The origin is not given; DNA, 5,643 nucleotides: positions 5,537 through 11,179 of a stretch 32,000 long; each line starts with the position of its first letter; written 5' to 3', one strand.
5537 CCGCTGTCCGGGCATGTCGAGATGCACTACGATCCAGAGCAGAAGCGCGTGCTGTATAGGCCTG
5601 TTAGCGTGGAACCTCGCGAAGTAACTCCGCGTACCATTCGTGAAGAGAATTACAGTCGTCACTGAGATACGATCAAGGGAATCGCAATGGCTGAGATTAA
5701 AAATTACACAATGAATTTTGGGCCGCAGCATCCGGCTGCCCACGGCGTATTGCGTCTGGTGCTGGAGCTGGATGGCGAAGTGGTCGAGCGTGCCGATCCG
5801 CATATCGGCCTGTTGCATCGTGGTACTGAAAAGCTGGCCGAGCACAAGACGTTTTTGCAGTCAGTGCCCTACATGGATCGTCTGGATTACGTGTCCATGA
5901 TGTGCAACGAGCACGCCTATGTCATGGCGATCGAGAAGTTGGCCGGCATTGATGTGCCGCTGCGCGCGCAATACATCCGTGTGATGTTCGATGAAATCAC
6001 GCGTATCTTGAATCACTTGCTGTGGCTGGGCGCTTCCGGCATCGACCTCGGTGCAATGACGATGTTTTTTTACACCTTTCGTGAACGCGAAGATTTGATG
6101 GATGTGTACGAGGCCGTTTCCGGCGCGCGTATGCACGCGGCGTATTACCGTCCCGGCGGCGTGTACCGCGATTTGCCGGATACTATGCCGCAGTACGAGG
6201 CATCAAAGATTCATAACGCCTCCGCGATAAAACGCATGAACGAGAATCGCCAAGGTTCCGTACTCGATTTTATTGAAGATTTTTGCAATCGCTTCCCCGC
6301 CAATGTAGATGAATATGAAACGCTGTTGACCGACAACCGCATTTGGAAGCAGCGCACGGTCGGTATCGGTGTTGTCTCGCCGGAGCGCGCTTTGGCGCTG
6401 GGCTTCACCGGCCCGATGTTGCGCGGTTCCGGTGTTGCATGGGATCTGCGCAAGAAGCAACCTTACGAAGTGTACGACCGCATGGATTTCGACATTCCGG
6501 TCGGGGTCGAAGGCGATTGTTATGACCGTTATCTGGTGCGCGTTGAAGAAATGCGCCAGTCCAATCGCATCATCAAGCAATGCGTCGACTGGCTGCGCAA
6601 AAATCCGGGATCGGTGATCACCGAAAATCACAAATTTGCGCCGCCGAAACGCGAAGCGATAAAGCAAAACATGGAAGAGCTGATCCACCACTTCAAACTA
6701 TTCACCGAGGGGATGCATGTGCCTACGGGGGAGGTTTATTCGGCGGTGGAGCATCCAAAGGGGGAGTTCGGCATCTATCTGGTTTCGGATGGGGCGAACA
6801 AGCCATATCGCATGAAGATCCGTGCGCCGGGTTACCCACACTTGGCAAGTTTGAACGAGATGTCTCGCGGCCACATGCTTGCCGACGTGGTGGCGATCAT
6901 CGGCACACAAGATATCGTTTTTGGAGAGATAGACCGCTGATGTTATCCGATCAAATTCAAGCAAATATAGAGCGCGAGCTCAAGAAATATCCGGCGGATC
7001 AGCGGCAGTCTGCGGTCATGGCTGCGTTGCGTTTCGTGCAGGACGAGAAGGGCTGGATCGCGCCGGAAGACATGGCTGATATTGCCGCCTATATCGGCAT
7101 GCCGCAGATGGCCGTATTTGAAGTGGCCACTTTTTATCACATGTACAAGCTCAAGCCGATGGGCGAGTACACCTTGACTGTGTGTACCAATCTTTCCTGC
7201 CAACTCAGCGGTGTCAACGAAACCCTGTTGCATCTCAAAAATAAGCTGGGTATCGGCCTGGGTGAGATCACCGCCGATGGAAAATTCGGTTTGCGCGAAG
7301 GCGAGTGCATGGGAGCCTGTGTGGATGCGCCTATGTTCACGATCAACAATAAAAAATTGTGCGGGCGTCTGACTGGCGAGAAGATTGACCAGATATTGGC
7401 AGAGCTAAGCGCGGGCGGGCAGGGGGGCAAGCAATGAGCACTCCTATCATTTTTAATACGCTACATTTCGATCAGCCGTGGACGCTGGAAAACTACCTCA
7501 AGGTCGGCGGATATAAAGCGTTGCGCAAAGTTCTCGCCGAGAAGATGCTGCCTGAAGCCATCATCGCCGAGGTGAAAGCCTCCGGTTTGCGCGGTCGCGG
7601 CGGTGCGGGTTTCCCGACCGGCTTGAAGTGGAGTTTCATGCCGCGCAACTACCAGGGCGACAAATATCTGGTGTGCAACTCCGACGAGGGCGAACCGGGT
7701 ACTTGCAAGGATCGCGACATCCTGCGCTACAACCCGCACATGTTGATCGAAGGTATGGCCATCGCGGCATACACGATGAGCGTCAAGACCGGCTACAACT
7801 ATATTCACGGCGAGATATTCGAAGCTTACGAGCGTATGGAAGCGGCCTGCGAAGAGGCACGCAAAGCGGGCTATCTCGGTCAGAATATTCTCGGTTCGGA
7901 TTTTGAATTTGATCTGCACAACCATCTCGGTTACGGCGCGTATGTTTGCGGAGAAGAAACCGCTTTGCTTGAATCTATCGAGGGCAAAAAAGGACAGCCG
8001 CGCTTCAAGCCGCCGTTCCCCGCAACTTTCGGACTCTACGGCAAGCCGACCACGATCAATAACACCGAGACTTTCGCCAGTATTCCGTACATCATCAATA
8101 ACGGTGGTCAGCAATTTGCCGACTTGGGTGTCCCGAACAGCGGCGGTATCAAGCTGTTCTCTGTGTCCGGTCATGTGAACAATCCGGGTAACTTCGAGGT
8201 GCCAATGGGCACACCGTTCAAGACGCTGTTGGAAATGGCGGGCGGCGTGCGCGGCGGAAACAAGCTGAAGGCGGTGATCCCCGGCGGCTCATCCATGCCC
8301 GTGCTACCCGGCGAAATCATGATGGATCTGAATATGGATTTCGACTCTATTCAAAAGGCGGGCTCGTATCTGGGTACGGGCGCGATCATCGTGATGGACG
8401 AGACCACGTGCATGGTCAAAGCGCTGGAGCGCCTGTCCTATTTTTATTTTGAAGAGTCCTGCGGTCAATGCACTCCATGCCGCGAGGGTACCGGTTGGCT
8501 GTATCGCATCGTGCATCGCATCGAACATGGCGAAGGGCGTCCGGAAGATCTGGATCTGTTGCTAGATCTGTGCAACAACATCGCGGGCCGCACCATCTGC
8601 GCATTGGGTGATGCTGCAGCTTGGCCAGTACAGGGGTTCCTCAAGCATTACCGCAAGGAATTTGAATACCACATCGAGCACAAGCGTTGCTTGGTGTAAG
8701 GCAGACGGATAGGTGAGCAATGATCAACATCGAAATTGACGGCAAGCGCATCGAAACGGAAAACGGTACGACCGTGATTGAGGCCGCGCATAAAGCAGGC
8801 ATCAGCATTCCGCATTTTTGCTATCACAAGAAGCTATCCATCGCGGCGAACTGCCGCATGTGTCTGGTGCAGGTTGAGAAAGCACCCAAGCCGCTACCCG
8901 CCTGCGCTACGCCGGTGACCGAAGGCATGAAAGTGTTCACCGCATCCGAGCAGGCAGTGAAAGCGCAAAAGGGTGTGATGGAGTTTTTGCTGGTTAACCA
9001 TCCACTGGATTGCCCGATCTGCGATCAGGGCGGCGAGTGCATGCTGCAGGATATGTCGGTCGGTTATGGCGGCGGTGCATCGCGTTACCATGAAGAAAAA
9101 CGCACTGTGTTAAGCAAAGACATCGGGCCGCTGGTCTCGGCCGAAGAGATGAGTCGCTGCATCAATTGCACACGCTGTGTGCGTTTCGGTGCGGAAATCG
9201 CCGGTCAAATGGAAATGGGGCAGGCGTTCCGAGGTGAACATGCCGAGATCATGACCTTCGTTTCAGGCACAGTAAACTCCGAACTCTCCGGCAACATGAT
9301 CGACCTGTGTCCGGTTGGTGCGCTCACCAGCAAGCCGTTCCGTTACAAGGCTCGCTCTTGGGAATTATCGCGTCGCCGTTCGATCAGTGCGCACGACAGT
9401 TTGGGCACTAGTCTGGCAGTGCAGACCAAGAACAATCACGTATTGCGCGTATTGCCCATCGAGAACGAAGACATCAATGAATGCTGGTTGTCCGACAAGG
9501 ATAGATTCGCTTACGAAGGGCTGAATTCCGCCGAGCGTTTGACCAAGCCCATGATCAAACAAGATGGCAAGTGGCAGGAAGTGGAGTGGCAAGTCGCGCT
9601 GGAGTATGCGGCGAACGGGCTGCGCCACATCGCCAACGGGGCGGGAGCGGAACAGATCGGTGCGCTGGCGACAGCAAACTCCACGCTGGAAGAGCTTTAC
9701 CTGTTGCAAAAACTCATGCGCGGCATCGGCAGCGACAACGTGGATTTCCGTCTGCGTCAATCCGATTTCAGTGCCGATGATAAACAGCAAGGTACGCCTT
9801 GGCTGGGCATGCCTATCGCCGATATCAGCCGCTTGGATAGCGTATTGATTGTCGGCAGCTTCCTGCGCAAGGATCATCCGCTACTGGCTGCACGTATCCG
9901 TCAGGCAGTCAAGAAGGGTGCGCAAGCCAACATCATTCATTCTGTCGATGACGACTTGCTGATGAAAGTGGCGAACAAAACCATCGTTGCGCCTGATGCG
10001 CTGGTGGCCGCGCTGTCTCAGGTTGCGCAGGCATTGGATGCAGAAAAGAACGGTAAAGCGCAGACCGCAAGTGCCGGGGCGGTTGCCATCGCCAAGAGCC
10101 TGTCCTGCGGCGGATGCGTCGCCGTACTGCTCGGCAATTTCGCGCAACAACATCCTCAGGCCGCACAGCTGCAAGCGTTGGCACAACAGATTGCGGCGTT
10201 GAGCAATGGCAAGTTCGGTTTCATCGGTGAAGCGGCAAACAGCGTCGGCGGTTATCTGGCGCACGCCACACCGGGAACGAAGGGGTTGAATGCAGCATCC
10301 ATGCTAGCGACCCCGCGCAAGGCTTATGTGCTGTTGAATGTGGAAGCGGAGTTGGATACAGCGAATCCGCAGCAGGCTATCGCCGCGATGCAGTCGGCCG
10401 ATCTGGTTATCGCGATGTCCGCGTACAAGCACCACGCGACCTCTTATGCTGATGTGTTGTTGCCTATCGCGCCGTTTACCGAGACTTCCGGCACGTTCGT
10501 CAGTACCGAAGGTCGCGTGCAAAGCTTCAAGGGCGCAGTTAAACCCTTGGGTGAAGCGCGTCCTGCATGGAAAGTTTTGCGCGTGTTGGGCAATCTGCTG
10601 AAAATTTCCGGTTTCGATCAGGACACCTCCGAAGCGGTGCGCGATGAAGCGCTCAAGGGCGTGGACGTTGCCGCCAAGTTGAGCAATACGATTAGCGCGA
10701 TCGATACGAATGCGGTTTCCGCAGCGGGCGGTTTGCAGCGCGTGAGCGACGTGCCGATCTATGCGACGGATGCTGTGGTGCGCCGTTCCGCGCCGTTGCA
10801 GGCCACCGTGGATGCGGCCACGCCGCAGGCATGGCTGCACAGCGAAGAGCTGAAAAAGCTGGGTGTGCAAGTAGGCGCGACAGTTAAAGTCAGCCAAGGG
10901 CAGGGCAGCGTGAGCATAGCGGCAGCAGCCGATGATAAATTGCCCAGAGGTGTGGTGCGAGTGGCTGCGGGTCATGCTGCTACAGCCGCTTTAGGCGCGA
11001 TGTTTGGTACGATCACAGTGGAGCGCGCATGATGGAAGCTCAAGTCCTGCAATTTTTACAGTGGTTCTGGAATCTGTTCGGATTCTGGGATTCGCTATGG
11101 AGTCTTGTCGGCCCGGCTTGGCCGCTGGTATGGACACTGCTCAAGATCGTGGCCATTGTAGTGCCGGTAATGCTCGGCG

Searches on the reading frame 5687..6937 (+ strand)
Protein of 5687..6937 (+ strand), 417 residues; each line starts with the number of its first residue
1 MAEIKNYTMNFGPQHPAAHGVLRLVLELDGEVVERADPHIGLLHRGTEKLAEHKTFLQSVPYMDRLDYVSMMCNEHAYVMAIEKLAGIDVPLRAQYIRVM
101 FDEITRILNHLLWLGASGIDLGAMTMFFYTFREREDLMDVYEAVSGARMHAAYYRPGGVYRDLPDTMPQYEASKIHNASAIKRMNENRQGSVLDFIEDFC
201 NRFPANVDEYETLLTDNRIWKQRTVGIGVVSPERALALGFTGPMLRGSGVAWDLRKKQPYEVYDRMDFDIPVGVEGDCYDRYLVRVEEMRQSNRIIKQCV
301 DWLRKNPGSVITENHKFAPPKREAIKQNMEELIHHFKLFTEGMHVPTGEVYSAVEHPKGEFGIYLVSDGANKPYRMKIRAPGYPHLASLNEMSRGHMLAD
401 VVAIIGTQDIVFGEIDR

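Call 6: search_protein_families(library=pfam, proteins=[window:5687-6937:+], max_evalue=0.01)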
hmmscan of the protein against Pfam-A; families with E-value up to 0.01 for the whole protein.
window:5687-6937:+ (417 aa): 1 family
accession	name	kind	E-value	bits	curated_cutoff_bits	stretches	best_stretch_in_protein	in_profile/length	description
PF00346.24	Complex1_49kDa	-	5.1e-121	403.3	24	1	120-417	1-271/271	Respiratory-chain NADH dehydrogenase, 49 Kd subunit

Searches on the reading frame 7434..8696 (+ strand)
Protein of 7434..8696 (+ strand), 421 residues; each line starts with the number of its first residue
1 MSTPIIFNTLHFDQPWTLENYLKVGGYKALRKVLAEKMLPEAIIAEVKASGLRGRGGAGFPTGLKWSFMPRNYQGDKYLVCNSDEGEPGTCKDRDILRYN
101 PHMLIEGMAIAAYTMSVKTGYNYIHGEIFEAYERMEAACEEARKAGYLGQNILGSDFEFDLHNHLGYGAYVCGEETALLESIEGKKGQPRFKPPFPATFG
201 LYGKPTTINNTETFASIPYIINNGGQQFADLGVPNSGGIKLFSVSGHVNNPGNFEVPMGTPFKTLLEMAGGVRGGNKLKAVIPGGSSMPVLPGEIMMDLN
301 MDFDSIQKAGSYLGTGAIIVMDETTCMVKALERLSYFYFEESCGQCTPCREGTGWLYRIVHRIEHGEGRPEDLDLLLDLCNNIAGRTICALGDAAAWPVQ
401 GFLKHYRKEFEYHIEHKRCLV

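Call 6: search_protein_families(library=pfam, proteins=[window:7434-8696:+], max_evalue=0.01)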
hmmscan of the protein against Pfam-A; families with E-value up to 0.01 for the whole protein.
window:7434-8696:+ (421 aa): 4 families
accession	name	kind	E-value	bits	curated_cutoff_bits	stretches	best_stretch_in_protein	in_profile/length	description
PF01512.22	Complex1_51K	-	3.5e-46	157.3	31.2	1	47-218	1-149/150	Nuo51 FMN-binding domain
PF10589.14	NADH_4Fe-4S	-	2e-33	114.5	23.5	1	330-413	2-85/85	NADH-ubiquinone oxidoreductase-F iron-sulfur binding region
PF10531.15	SLBB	-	1.9e-12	47.2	27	1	242-290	2-54/55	SLBB domain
PF22461.2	SLBB_2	-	8.9e-11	42.2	27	1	240-296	1-60/79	SLBB domain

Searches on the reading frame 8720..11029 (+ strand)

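Call 6: search_protein_families(library=pfam, proteins=[window:8720-11029:+], max_evalue=0.01)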
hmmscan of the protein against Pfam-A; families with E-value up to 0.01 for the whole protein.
window:8720-11029:+ (770 aa): 7 families
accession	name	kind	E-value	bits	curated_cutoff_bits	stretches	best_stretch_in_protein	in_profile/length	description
PF00384.28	Molybdopterin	-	5.3e-53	180.7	24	1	273-624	1-351/353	Molybdopterin oxidoreductase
PF22117.2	Fer4_Nqo3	-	4.7e-30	104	27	1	136-203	1-67/67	NADH-quinone oxidoreductase subunit 3, ferredoxin-like domain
PF13510.11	Fer2_4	-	3.5e-20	72.3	22.8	1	1-76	3-81/82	2Fe-2S iron-sulfur cluster binding domain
PF10588.14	NADH-G_4Fe-4S_3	-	2.1e-15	56.4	27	1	83-117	1-35/40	NADH-ubiquinone oxidoreductase-G iron-sulfur binding region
PF22151.2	Fer4_NDSU1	-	9e-15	54.4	23.8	1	220-266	5-51/51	NADH-ubiquinone oxidoreductase NDSU1/NuoG-like, 4Fe-4S domain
PF00111.32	Fer2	-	9.7e-08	32.3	21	1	5-54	2-49/77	2Fe-2S iron-sulfur cluster binding domain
PF01568.27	Molydop_binding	-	1.1e-06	29.1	26.8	1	699-754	28-82/110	Molydopterin dinucleotide binding domain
